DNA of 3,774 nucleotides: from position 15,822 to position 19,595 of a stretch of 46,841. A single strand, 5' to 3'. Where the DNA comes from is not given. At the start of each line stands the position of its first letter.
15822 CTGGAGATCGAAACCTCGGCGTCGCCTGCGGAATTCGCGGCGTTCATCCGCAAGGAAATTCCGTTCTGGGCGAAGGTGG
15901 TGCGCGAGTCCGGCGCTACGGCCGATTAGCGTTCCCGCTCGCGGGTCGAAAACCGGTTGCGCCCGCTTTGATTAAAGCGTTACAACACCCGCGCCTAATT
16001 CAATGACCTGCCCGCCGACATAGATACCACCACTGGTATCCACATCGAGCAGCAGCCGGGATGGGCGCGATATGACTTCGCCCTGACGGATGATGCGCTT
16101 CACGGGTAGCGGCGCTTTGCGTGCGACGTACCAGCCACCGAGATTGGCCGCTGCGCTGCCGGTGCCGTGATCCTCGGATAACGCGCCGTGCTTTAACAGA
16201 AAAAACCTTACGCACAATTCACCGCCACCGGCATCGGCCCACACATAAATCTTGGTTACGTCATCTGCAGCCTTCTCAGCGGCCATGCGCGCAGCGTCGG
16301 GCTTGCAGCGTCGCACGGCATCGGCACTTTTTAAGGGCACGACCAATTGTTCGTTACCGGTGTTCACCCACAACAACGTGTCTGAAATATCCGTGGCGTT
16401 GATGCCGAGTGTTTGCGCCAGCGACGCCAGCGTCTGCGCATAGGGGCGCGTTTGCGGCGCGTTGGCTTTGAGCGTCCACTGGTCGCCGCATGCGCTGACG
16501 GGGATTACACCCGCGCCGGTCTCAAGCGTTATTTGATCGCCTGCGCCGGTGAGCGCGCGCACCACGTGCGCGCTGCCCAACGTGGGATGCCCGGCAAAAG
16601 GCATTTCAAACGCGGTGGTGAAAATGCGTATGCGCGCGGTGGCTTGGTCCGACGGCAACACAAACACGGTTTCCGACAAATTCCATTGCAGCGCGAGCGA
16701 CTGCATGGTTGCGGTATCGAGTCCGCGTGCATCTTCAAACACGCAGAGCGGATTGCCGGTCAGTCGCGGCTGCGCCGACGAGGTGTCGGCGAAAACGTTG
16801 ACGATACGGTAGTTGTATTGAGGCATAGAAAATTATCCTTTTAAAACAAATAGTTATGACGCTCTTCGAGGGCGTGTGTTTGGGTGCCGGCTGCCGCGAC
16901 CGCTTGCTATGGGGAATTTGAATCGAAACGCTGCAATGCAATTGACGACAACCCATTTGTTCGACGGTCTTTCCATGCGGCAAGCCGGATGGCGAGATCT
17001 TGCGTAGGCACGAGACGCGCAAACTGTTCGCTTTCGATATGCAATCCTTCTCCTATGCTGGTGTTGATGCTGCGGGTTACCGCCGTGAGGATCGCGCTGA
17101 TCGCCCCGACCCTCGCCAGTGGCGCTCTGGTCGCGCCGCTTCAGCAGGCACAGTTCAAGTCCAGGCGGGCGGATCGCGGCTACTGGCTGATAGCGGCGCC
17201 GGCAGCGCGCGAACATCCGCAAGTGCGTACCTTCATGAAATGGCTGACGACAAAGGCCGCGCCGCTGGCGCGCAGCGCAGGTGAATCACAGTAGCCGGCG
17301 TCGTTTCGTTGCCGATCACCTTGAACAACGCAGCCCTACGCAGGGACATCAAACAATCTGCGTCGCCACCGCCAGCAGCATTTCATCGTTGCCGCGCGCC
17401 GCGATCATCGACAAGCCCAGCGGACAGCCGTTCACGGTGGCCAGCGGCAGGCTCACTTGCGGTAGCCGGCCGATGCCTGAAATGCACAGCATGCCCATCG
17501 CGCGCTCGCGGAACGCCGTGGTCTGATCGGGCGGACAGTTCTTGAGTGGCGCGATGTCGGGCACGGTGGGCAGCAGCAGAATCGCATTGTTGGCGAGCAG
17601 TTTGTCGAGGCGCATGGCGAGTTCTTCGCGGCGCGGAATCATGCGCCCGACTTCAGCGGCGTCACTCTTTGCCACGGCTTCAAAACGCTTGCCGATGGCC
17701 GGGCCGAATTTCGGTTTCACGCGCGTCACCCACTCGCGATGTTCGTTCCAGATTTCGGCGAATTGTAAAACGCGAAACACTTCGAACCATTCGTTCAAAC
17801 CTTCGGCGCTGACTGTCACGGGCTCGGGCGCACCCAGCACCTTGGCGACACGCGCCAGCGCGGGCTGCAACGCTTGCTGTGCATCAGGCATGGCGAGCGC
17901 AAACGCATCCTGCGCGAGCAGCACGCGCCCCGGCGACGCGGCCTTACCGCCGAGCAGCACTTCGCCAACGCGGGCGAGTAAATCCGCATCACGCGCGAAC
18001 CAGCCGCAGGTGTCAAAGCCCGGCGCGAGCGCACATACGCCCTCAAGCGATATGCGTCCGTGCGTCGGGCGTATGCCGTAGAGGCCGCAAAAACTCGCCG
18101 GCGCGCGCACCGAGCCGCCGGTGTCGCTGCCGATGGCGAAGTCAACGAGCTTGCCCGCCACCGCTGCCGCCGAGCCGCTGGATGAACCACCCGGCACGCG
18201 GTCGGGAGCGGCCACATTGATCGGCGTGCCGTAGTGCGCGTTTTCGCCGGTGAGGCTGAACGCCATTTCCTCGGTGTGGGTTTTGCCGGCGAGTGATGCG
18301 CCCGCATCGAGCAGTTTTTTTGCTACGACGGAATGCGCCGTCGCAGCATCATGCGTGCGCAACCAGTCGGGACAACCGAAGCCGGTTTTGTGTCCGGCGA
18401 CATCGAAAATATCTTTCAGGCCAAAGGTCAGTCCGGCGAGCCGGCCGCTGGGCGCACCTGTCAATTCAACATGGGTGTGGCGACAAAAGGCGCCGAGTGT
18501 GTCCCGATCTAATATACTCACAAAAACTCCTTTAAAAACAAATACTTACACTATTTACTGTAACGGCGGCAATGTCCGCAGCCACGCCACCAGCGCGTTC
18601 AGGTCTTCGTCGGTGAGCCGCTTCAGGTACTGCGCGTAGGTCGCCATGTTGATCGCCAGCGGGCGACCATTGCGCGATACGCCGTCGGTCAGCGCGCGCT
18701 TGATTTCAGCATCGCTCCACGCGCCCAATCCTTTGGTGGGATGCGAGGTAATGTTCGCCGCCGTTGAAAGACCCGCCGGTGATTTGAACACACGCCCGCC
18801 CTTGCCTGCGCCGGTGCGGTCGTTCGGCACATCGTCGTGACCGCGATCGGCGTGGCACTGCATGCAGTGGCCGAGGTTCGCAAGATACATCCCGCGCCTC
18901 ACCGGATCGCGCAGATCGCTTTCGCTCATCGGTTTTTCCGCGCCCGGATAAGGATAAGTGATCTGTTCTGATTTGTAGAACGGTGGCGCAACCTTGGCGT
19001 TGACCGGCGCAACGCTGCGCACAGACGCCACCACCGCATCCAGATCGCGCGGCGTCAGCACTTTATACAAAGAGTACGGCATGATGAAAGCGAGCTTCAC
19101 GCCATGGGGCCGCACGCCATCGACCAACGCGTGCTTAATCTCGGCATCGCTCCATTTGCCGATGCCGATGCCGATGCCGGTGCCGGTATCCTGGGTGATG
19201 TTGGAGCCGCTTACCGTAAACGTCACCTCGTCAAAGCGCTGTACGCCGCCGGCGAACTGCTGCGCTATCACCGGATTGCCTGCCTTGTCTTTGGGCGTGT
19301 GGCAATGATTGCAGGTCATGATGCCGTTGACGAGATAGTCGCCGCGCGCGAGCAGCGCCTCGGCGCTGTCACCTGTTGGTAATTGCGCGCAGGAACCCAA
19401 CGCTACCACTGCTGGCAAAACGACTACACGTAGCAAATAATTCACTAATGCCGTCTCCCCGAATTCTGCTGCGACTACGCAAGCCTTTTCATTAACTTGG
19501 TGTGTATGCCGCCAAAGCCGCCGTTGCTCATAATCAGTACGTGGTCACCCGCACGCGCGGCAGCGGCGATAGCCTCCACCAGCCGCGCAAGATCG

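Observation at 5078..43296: A conserved 17-nt AT-rich word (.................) marks nine gene boundaries in a GC-rich window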

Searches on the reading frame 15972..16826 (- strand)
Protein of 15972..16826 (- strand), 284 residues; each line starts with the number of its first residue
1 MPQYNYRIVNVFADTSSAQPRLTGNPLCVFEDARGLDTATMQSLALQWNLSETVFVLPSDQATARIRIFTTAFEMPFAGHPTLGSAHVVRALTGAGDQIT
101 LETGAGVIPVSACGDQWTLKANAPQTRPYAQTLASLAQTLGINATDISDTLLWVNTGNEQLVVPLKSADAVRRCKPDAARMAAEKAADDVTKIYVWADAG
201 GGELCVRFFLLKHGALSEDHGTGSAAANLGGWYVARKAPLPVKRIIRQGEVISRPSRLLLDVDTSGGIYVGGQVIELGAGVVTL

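Call 13: search_protein_families(library=pfam, proteins=[window:15972-16826:-])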
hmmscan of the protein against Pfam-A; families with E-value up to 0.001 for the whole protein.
window:15972-16826:- (284 aa): 1 family
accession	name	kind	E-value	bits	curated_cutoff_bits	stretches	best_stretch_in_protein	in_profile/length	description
PF02567.21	PhzC-PhzF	-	2e-45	155.9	27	1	22-264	9-260/281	Phenazine biosynthesis-like protein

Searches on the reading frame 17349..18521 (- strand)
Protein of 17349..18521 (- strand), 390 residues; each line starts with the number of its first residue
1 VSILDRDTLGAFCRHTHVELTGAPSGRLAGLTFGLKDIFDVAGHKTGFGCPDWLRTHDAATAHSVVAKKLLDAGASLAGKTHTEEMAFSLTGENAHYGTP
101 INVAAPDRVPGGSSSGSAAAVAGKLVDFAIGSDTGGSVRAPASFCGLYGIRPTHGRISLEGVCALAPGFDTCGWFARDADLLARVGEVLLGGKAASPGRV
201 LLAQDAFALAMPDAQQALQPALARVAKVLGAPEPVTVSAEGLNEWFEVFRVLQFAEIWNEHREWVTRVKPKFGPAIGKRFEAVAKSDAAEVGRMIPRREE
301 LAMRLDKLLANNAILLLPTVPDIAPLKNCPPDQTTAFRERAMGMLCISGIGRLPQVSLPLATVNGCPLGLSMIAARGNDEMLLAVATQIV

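Call 13: search_protein_families(library=pfam, proteins=[window:17349-18521:-])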
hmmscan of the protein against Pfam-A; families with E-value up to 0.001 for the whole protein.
window:17349-18521:- (390 aa): 1 family
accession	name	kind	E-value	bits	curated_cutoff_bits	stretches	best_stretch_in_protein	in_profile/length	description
PF01425.27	Amidase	-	7.8e-60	203.6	27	2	22-200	41-217/445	Amidase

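Call 17: find_related_loci(query=window:17349-18521:-, collection=metagenome_contigs, flank=10000)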
Query window:17349-18521:- (390 aa) in metagenome_contigs; peptide patterns used: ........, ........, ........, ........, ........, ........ (x = any residue, [..] = any of these).
255 stretches matched a pattern; 140 encode a relative of the query (tblastn E <= 1e-3); the best 80 are kept; 80 distinct loci.
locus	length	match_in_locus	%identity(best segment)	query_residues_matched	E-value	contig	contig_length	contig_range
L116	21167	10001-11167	85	1-389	0e+0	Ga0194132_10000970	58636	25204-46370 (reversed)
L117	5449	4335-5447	88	1-371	0e+0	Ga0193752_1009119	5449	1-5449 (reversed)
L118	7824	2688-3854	85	1-389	0e+0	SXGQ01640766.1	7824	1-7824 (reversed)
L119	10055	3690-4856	85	1-389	0e+0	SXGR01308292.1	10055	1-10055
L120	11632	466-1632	85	1-389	0e+0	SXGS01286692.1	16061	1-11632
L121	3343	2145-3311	85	1-389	0e+0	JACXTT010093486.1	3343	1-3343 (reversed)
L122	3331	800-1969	85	1-390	0e+0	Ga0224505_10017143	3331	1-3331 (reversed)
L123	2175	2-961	88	71-390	0e+0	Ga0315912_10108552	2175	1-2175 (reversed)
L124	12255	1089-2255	72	1-389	8e-180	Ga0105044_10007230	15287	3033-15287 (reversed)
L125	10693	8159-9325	72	1-389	8e-180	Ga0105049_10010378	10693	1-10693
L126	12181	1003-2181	71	1-389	1e-175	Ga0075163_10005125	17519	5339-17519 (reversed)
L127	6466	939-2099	71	3-389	5e-174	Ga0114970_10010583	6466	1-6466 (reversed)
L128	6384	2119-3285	70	1-385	1e-173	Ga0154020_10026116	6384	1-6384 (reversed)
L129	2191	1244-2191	86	1-316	0e+0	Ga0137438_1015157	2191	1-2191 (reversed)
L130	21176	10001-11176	65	1-389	2e-168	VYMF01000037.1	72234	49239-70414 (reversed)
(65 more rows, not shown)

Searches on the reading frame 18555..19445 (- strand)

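Call 13: search_protein_families(library=pfam, proteins=[window:18555-19445:-])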
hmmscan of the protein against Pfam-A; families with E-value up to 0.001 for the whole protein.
window:18555-19445:- (296 aa): 2 families
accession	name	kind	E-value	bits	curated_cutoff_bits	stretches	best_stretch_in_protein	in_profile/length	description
PF00034.26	Cytochrom_C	-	4.1e-11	44.5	21.3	1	191-292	9-89/90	Cytochrome c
PF13442.11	Cytochrome_CBB3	-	2.3e-07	31.5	27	0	183-289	4-68/68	Cytochrome C oxidase, cbb3-type, subunit III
